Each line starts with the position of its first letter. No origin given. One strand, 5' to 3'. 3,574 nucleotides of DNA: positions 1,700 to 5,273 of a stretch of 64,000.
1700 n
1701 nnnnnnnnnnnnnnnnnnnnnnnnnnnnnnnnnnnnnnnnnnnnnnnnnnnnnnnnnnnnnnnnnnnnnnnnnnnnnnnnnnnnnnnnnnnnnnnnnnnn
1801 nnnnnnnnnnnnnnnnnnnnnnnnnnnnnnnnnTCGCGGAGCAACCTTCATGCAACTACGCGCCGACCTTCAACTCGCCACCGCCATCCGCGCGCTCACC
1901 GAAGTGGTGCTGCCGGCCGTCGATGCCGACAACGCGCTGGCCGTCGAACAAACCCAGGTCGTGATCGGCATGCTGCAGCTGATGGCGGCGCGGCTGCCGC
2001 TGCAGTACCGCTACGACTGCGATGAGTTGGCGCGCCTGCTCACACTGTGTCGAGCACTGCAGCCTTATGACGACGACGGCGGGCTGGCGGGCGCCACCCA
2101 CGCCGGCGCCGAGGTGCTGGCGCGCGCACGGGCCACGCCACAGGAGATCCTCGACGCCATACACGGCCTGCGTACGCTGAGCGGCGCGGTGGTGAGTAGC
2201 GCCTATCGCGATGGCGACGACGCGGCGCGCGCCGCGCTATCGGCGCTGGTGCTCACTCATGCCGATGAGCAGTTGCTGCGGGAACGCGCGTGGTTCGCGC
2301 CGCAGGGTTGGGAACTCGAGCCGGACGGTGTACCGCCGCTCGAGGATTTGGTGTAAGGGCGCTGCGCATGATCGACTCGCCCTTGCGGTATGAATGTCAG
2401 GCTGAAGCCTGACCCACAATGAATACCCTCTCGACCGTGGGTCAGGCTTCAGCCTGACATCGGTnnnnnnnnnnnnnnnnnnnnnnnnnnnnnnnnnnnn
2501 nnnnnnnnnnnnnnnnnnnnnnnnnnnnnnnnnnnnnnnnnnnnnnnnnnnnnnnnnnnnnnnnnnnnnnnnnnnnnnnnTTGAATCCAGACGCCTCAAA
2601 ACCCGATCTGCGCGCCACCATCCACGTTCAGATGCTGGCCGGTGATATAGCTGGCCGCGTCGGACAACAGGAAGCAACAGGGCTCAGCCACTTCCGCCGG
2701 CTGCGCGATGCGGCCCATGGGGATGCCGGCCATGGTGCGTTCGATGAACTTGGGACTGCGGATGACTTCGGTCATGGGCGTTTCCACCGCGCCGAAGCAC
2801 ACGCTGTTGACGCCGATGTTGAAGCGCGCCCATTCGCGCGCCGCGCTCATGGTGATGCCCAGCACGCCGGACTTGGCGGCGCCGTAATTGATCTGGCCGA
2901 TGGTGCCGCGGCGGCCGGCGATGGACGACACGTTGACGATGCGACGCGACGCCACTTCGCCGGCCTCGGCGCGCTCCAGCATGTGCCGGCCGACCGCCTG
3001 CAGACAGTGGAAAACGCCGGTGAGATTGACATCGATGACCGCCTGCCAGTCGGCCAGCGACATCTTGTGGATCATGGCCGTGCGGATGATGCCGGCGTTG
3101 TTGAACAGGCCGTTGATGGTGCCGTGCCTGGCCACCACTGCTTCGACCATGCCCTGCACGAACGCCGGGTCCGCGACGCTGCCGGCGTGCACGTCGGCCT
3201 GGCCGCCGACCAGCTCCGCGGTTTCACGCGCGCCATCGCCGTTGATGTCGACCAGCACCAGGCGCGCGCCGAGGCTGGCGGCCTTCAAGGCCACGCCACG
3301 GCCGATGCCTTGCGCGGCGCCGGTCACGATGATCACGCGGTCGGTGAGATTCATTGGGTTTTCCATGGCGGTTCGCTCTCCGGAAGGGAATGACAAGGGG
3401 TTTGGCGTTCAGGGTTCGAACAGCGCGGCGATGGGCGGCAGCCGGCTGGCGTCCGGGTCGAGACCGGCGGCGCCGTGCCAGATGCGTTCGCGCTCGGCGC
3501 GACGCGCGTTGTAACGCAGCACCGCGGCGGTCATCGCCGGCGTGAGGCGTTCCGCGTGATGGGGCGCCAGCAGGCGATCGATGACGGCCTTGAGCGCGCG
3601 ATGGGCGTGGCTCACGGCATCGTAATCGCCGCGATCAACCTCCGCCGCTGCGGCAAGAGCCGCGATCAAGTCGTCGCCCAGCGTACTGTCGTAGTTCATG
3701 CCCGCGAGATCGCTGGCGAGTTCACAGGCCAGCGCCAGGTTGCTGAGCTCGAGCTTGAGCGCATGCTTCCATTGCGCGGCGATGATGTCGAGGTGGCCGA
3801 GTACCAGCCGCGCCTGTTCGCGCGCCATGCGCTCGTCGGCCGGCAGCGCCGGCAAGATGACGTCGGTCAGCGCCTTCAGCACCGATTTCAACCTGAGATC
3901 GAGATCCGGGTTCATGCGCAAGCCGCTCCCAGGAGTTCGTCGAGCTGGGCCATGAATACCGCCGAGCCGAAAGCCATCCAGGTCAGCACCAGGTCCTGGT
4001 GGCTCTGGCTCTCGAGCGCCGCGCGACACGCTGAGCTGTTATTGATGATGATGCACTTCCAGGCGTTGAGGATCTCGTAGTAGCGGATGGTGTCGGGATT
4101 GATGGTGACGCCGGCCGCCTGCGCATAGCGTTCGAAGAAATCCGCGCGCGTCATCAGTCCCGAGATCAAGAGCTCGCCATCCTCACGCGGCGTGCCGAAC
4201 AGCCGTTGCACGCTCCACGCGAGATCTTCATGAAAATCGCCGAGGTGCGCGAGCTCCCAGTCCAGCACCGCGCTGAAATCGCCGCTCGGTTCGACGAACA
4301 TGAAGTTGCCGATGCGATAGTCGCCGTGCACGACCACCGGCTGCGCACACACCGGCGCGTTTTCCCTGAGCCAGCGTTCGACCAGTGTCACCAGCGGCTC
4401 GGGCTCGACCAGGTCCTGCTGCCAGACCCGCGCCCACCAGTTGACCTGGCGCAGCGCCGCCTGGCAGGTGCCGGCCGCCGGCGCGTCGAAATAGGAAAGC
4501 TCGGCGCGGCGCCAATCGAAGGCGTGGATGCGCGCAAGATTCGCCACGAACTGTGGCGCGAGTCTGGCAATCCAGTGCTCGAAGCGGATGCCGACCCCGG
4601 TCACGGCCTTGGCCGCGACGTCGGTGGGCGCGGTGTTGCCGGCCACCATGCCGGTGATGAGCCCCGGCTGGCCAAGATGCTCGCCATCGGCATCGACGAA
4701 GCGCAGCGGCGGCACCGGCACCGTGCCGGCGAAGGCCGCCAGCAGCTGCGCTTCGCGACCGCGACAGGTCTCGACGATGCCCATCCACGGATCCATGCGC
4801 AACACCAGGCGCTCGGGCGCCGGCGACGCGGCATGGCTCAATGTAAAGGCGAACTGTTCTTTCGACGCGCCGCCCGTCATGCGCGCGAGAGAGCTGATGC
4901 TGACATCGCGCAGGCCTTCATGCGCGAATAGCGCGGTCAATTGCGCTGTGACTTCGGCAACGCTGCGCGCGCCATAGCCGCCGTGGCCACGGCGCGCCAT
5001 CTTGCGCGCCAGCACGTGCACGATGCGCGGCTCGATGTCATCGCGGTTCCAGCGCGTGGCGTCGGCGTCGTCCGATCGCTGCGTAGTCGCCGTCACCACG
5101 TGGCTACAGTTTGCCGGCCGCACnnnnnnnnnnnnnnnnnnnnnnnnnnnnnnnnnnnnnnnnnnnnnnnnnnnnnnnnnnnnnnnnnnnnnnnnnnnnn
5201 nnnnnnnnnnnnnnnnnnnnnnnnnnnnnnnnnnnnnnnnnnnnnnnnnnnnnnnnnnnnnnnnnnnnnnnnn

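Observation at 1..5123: Mirror-image pairs of APH-fold kinase + 168-aa unknown protein flanking an SDR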

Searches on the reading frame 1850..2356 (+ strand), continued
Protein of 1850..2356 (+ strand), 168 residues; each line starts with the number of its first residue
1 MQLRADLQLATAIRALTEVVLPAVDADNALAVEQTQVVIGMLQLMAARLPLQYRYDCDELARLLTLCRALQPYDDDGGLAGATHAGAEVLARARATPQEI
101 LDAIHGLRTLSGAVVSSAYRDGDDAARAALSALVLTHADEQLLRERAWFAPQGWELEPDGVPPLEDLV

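Call 76: search_dna_similar(query=window:1850-2356:+, collection=plasmids, mode=protein, max_evalue=0.001, max_rows=25)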
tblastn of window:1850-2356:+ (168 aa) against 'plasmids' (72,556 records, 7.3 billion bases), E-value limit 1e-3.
Records with a match: 5; places in all: 7; records where one place covers at least 80% of the query: 5.
Best place of each record, by identity: <60% 5.
By first word of the organism name: Rhodococcus 2; Sphingopyxis 2; Novosphingobium 1.
By predicted mobility (MOB-suite, as given by PLSDB): non-mobilizable 3; mobilizable 1; conjugative 1.
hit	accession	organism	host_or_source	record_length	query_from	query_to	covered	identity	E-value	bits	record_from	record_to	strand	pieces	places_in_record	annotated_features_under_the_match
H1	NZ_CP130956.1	Rhodococcus opacus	cell culture,Sod-podzolic soil ...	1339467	1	155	92%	37.4%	6e-21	96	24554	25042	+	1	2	none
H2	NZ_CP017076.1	Novosphingobium resinovorum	single cell,soil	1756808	7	168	96%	34.4%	5e-6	52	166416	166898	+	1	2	none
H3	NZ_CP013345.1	Sphingopyxis macrogoltabida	whole organism,activated sludge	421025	1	155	92%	32.7%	3e-4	47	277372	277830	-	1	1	hypothetical protein | phosphotransferase family protein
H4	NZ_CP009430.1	Sphingopyxis macrogoltabida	soil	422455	1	155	92%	32.7%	3e-4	47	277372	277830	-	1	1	hypothetical protein | phosphotransferase family protein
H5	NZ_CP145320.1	Rhodococcus ruber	-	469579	6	168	97%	31.0%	4e-4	47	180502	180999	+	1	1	hypothetical protein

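Call 84: search_protein_families(library=pfam, alignment_id=A1, max_evalue=10)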
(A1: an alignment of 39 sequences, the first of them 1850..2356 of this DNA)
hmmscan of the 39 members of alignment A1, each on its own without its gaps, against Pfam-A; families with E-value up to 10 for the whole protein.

A. member 1, window:1850-2356:+ (168 aa): 0 families

B. families by the number of members that match (of 39 scanned): 24 families
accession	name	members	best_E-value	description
PF07336.16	ABATE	7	0.069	Putative stress-induced transcription regulator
PF12719.13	Cnd3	2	0.059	Nuclear condensing complex subunits, C-term domain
PF12728.13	HTH_17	2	0.084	Helix-turn-helix domain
PF11559.13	ADIP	1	0.0041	Afadin- and alpha -actinin-Binding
PF17675.6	APG6_N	1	0.018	Apg6 coiled-coil region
PF23368.1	DUF7092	1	0.019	Domain of unknown function (DUF7092)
PF02861.25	Clp_N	1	0.039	Clp amino terminal domain, pathogenicity island component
PF05957.18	DUF883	1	0.041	DUF883 N-terminal domain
PF07287.17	AtuA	1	0.063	Acyclic terpene utilisation family protein AtuA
PF09762.14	CCDC93_CC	1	0.067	CCDC93 coiled-coil domain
PF12442.13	DUF3681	1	0.088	Protein of unknown function (DUF3681)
PF07730.19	HisKA_3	1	0.095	Histidine kinase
PF25417.1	DUF7889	1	0.1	Family of unknown function (DUF7889)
PF04232.17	SpoVS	1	0.11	Stage V sporulation protein S (SpoVS)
PF15836.10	SSTK-IP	1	0.11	SSTK-interacting protein, TSSK6-activating co-chaperone protein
PF19802.4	DUF6285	1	0.27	Domain of unknown function (DUF6285)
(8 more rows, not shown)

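Call 106: fold_search(model_id=the predicted structure, library=pdb)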
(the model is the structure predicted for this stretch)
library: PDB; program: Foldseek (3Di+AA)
matches with E <= 10: 36; with E <= 0.001: 0
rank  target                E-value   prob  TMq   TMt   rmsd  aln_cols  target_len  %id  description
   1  1orj_C                2.5e+00  0.28  0.25  0.38  15.1       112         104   14  FLAGELLAR EXPORT CHAPERONE (released 2003-09-16)
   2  5b58_A                5.0e+00  0.06  0.24  0.14  18.6       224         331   18  Inward-facing conformation of ABC heme importer BhuUV in complex with periplasmic heme binding protein BhuT from Burkh (released 2016-11-23)
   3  8t3k_D                5.0e+00  0.04  0.18  0.06  19.9       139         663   10  Heterodimeric ABC transporter BmrCD in the inward-facing conformation bound to ATP: BmrCD_IF-ATP2 (released 2023-11-29)
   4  6jlc                  5.2e+00  0.09  0.30  0.23  18.2       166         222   16  Structure determination of CAMP factor of Mobiluncus curtisii and insight into structural dynamics (released 2019-12-04)
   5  6nht_A                5.2e+00  0.06  0.19  0.19  15.4       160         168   14  Single particle reconstruction of the symmetric core an engineered protein scaffold (released 2019-05-08)
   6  5oqo_A                5.2e+00  0.05  0.21  0.05  21.2       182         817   15  Crystal structure of the S. cerevisiae condensin Ycg1-Brn1 subcomplex bound to DNA (crystal form II) (released 2017-10-18)
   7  6rag_B                5.5e+00  0.02  0.17  0.07  23.2       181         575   19  Heterodimeric ABC exporter TmrAB in inward-facing wide conformation under turnover conditions (released 2019-07-31)
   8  8iyj_B5               5.8e+00  0.04  0.21  0.18  24.6       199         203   15  Cryo-EM structure of the 48-nm repeat doublet microtubule from mouse sperm (released 2023-07-05)
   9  8iyj_R0               6.1e+00  0.06  0.22  0.19  23.6       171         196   16  Cryo-EM structure of the 48-nm repeat doublet microtubule from mouse sperm (released 2023-07-05)
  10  5hn7_F                6.1e+00  0.06  0.24  0.14  16.5       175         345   10  Crystal structure of Plasmodium vivax geranylgeranylpyrophosphate synthase complexed with BPH-1158 (released 2016-09-07)
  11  6gzc_A                7.1e+00  0.05  0.22  0.22  14.4       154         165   14  heterotetrameric katanin p60:p80 complex (released 2019-08-07)
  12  5m4y_C                7.1e+00  0.05  0.21  0.20  23.5       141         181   11  Crystal structure of the Sec3/Sso2 complex at 2.20 angstrom resolution (released 2017-02-08)
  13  5hn9_B                7.1e+00  0.04  0.25  0.14  17.6       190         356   10  Crystal structure of Plasmodium vivax geranylgeranylpyrophosphate synthase complexed with BPH-1186 (released 2016-09-07)
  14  3j9j_A                7.4e+00  0.05  0.20  0.11  19.7       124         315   12  Structure of the capsaicin receptor, TRPV1, determined by single particle electron cryo-microscopy (released 2015-09-02)
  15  7jh6_A                7.4e+00  0.04  0.21  0.20  19.5       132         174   16  De novo designed two-domain di-Zn(II) and porphyrin-binding protein (released 2020-12-09)
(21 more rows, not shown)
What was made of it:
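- Tried and rejected: Foldseek PDB gave a best E of 2.5 (call 106).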

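Call 110: search_protein_families(library=padloc, proteins=[window:1850-2356:+], max_evalue=0.01)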
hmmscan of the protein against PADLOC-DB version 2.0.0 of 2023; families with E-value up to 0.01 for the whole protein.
window:1850-2356:+ (168 aa): 0 families

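Call 116: search_protein_families(library=pfam, proteins=[L004:10432-11190:+, L004:9559-10365:+, L004:11207-11782:+, L020:7419-8798:+, L030:285-1430:+, L008:3588-4805:+, L020:2669-3589:-, L029:8414-9403:+, L048:9217-10419:+], max_evalue=0.001)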
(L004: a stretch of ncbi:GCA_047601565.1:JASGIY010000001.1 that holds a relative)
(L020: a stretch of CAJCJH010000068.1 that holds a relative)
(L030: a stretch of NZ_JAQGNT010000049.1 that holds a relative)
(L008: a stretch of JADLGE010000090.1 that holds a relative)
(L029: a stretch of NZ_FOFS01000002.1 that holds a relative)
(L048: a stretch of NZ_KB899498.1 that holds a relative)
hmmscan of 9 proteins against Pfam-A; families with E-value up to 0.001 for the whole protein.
L004:10432-11190:+ (252 aa): 1 family
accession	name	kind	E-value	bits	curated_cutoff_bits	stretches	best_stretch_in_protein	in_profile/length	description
PF14329.11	DUF4386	-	0.00026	21.4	27.6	1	13-220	2-205/210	Domain of unknown function (DUF4386)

L004:9559-10365:+ (268 aa): 2 families
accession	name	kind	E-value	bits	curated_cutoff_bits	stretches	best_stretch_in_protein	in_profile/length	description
PF13350.11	Y_phosphatase3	-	7.5e-63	213.1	22.2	1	22-263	2-240/240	Tyrosine phosphatase family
PF22784.1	PTP-SAK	-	0.00023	21.7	27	1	152-187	84-119/153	Swiss Army Knife protein, DSP-PTPase phosphatase domain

L004:11207-11782:+ (191 aa): 1 family
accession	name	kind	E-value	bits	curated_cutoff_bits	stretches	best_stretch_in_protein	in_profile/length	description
PF00510.24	COX3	-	5.9e-16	59.5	23.8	1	10-187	75-255/258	Cytochrome c oxidase subunit III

L020:7419-8798:+ (459 aa): 2 families
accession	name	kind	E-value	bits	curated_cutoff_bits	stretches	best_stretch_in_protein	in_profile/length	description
PF00848.25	Ring_hydroxyl_A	-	2e-24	87.1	24.9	1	198-456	4-207/208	Ring hydroxylating alpha subunit (catalytic domain)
PF00355.32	Rieske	-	6.9e-17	61.6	20.3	1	61-140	2-79/88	Rieske [2Fe-2S] domain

L030:285-1430:+ (381 aa): 4 families
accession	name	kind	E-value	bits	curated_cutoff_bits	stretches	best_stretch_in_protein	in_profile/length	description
PF08240.17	ADH_N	-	1.2e-24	86.9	23.5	1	42-135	2-87/104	Alcohol dehydrogenase GroES-like domain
PF00107.32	ADH_zinc_N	-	2.6e-22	79.6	31.8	1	211-329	1-116/129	Zinc-binding dehydrogenase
PF16912.11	Glu_dehyd_C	-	8.2e-05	22.6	34.9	1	203-309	33-138/211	Glucose dehydrogenase C-terminus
PF13602.12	ADH_zinc_N_2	-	0.00011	23.6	27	1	244-374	1-128/134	Zinc-binding dehydrogenase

L008:3588-4805:+ (405 aa): 2 families
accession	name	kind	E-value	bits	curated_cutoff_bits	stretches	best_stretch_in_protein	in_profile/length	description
PF01636.29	APH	-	2.1e-08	34.6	23.2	1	223-325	144-233/239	Phosphotransferase enzyme family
PF02958.26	EcKL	-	2.3e-07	30.9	22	1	135-327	78-287/294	Ecdysteroid kinase-like family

L020:2669-3589:- (306 aa): 2 families
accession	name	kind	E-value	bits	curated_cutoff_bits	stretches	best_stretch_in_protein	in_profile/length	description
PF12833.13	HTH_18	-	2.3e-27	95.5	33.6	1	214-291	1-78/80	Helix-turn-helix domain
PF00165.29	HTH_AraC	-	8e-19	67.7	26.6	2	202-241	2-41/42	Bacterial regulatory helix-turn-helix proteins, AraC family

L029:8414-9403:+ (329 aa): 5 families
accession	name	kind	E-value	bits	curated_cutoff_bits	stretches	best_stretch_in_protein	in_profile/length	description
PF14870.12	PSII_BNR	-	4.9e-16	59.3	27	2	111-251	9-138/303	Photosynthesis system II assembly factor YCF48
PF15902.12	Sortilin-Vps10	-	2.7e-10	40.1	33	1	195-305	3-124/446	Sortilin, neurotensin receptor 3,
PF02012.26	BNR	-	1.9e-08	33.5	27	0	197-206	2-11/12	BNR/Asp-box repeat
PF13088.12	BNR_2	-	2e-06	27.8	31.4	1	125-258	70-205/277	BNR repeat-like domain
PF13810.12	DUF4185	-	0.0001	22.1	39.5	0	138-190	125-178/309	Domain of unknown function (DUF4185)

L048:9217-10419:+ (400 aa): 5 families
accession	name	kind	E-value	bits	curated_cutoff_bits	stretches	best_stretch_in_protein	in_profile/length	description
PF00441.29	Acyl-CoA_dh_1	-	3.9e-40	137.9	22.4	1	230-378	1-149/150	Acyl-CoA dehydrogenase, C-terminal domain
PF02771.21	Acyl-CoA_dh_N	-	3.1e-39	134.3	22.9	1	9-119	2-113/113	Acyl-CoA dehydrogenase, N-terminal domain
PF02770.24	Acyl-CoA_dh_M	-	1.5e-25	89.6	33.3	1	123-217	1-96/97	Acyl-CoA dehydrogenase, middle domain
PF08028.16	Acyl-CoA_dh_2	-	3.3e-08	34.4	22.7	1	256-361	12-127/134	Acyl-CoA dehydrogenase, C-terminal domain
PF22924.1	ACOX_C_alpha1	-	0.00099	19.4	27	0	309-378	97-168/169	Acyl-CoA oxidase, C-alpha1 domain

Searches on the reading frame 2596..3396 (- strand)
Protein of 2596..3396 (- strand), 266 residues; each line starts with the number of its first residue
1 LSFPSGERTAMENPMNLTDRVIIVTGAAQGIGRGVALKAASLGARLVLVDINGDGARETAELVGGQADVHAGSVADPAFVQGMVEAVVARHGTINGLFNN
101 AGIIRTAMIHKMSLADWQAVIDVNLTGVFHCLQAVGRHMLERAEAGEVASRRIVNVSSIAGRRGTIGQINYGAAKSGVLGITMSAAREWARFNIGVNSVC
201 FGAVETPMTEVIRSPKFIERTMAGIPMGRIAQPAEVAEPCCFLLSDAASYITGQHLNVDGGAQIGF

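Call 6: search_protein_families(library=pfam, proteins=[window:2596-3396:-], max_evalue=0.01)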
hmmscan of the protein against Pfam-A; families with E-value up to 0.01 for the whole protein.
window:2596-3396:- (266 aa): 3 families
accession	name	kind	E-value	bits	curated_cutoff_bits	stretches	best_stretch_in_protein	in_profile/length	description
PF13561.12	adh_short_C2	-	6.8e-60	203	27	1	26-262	1-235/236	Enoyl-(Acyl carrier protein) reductase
PF00106.31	adh_short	-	2.8e-50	171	26.6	1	20-214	1-192/195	short chain dehydrogenase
PF08659.16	KR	-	7e-14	52.6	22.6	1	22-176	3-154/180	KR domain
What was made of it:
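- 2596..3396 (-): FabG-like SDR, last gene of the lyase-K3-S2-SDR operon. adh_short_C2 6.8e-60 (call 6).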

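Call 9: search_protein_families(library=ncbifam, proteins=[window:2596-3396:-], max_evalue=0.1)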
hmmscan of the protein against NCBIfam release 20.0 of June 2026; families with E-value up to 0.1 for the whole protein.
window:2596-3396:- (266 aa): 231 families (the best 25 are shown)
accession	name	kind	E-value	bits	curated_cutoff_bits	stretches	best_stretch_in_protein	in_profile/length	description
NF004198.0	PRK05653.1-3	equivalog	4.5e-69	232.7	296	1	17-264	5-248/248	3-oxoacyl-ACP reductase FabG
TIGR01830.1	3oxo_ACP_reduc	equivalog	1.7e-62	211.3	297.75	1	23-261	2-237/239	3-oxoacyl-[acyl-carrier-protein] reductase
NF009466.0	PRK12826.1-2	subfamily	8.1e-60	202.3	222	1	19-263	3-245/248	3-oxoacyl-ACP reductase FabG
NF006072.0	PRK08217.1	subfamily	6.7e-58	196.5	298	1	15-263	1-252/253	3-ketoacyl-(acyl-carrier-protein) reductase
TIGR01829.1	AcAcCoA_reduct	subfamily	1.3e-57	195.2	302.1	1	20-262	1-240/242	acetoacetyl-CoA reductase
NF009464.0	PRK12824.1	subfamily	3.4e-57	193.9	269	1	20-262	3-242/245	3-oxoacyl-ACP reductase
NF005559.1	PRK07231.1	subfamily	3.4e-57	193.8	215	1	17-262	2-247/249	glucose 1-dehydrogenase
NF004197.0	PRK05653.1-1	equivalog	1.5e-56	191.8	332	1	15-262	3-246/249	3-oxoacyl-ACP reductase FabG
NF052558.1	MBtsdlDhBudC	equivalog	1e-53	182.5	270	1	18-263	2-242/250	meso-2,3-butanediol dehydrogenase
NF005309.0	PRK06841.1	subfamily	3.9e-53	180.6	286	1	9-264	5-254/255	GolD/DthD family dehydrogenase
NF004818.0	PRK06172.1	equivalog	8.8e-53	179.2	336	1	15-262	3-250/253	SDR family oxidoreductase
NF004791.0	PRK06138.1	equivalog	5.4e-51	173.3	312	1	15-264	1-251/252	SDR family oxidoreductase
TIGR01832.1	kduD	equivalog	5.2e-49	167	338.85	1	16-261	2-244/248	2-dehydro-3-deoxy-D-gluconate 5-dehydrogenase KduD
NF005472.0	PRK07067.1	equivalog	9.5e-49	166.2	338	1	15-262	2-254/257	L-iditol 2-dehydrogenase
NF005853.0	PRK07774.1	equivalog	1.5e-48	165.4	303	1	16-262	3-246/250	SDR family oxidoreductase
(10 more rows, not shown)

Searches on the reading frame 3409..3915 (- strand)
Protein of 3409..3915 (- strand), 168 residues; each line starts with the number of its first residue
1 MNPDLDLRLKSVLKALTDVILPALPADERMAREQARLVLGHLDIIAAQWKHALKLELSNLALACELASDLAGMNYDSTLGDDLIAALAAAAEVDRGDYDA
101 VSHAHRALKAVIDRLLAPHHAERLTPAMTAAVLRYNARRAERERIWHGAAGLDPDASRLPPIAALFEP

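Call 6: search_protein_families(library=pfam, proteins=[window:3409-3915:-], max_evalue=0.01)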
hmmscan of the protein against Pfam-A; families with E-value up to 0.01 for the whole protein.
window:3409-3915:- (168 aa): 0 families

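Call 9: search_protein_families(library=ncbifam, proteins=[window:3409-3915:-], max_evalue=0.1)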
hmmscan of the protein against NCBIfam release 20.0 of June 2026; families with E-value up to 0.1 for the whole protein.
window:3409-3915:- (168 aa): 2 families
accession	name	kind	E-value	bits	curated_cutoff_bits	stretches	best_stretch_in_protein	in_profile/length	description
NF002544.0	PRK02101.2-1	equivalog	0.0023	17.3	339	1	41-141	137-236/248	peroxide stress protein YaaA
TIGR01543.1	proheadase_HK97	equivalog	0.079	13.1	59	1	45-111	38-103/142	HK97 family phage prohead protease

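Call 110: search_protein_families(library=padloc, proteins=[window:3409-3915:-], max_evalue=0.01)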
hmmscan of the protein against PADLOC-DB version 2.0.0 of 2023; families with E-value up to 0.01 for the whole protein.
window:3409-3915:- (168 aa): 0 families

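Call 114: search_protein_families(library=pfam, alignment_id=A8, max_evalue=10)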
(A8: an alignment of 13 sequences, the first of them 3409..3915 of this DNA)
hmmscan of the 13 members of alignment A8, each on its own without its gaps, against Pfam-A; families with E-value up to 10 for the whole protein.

A. member 1, window:3409-3915:- (168 aa): 0 families

B. families by the number of members that match (of 13 scanned): 8 families
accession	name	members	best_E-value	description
PF19443.4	DAHL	2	0.048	DAHL domain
PF23219.2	LAMB1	1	0.018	LAMB1-4 helical domain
PF22014.2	DUF6932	1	0.059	Family of unknown function (DUF6932)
PF01323.26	DSBA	1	0.064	DSBA-like thioredoxin domain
PF21775.3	PutA_1st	1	0.093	PutA, RHH domain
PF20086.4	DUF6478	1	0.11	Family of unknown function (DUF6478)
PF24220.1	DUF7439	1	0.73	Family of unknown function (DUF7439)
PF20402.4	DUF6692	1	0.8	Domain of unknown function (DUF6692)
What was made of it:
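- On LvaB / DUF6285 (PF19802) kinase subunit: 1 of 39 S members hits at E=0.27 and 0 of 13 S2-type members hit (calls 84, 114).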

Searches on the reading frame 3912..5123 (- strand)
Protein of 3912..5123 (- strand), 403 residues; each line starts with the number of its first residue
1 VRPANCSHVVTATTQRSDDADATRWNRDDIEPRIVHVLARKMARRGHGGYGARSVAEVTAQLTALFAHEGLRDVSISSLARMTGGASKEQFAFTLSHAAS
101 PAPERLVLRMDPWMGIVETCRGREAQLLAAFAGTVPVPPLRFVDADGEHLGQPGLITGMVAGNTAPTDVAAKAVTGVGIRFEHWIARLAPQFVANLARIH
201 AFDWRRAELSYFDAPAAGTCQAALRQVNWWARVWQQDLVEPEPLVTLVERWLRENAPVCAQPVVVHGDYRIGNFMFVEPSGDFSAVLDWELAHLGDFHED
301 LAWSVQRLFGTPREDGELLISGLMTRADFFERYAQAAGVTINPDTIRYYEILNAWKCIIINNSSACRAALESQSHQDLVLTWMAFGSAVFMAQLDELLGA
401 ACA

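Call 6: search_protein_families(library=pfam, proteins=[window:3912-5123:-], max_evalue=0.01)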
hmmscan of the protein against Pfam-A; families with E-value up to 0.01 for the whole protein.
window:3912-5123:- (403 aa): 1 family
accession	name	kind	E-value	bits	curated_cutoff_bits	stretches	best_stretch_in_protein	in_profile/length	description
PF01636.29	APH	-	2.4e-20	73.8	23.2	1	83-317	6-219/239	Phosphotransferase enzyme family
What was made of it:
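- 3912..5123 (-): K3, paralogue of K2 (403 aa, or 395 aa if it starts at GTG 5099 as NCBI calls it). PF01636 2.4e-20 (call 6).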

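Call 9: search_protein_families(library=ncbifam, proteins=[window:3912-5123:-], max_evalue=0.1)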
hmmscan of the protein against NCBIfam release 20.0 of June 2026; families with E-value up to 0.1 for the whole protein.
window:3912-5123:- (403 aa): 7 families
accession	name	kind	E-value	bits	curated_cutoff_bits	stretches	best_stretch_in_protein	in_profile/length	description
NF033068.1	APH_3p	equivalog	6.6e-09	35.7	205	1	248-352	161-251/255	APH(3') family aminoglycoside O-phosphotransferase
NF000255.1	macrolide_MphF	exception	0.0002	20.9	650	1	236-306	165-234/299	Mph(F) family macrolide 2'-phosphotransferase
TIGR02721.1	ycfN_thiK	equivalog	0.0028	16.9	299.45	1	244-306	128-187/256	thiamine kinase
NF000254.1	macrolide_MphA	exception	0.0034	16.8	550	1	221-304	154-235/293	Mph(A) family macrolide 2'-phosphotransferase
NF000241.1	MPH_3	exception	0.004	16.5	500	1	246-305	172-230/293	Mph(E)/Mph(G) family macrolide 2'-phosphotransferase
NF033059.2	APH_3p_I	exception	0.014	14.8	400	1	252-307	178-231/267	APH(3')-I family aminoglycoside O-phosphotransferase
NF012158.1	macrolide_MphE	exception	0.023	13.9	640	1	242-310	168-234/294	Mph(E) family macrolide 2'-phosphotransferase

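Call 110: search_protein_families(library=padloc, proteins=[window:3912-5123:-], max_evalue=0.01)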
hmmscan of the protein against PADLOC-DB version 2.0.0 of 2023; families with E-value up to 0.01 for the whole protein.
window:3912-5123:- (403 aa): 0 families
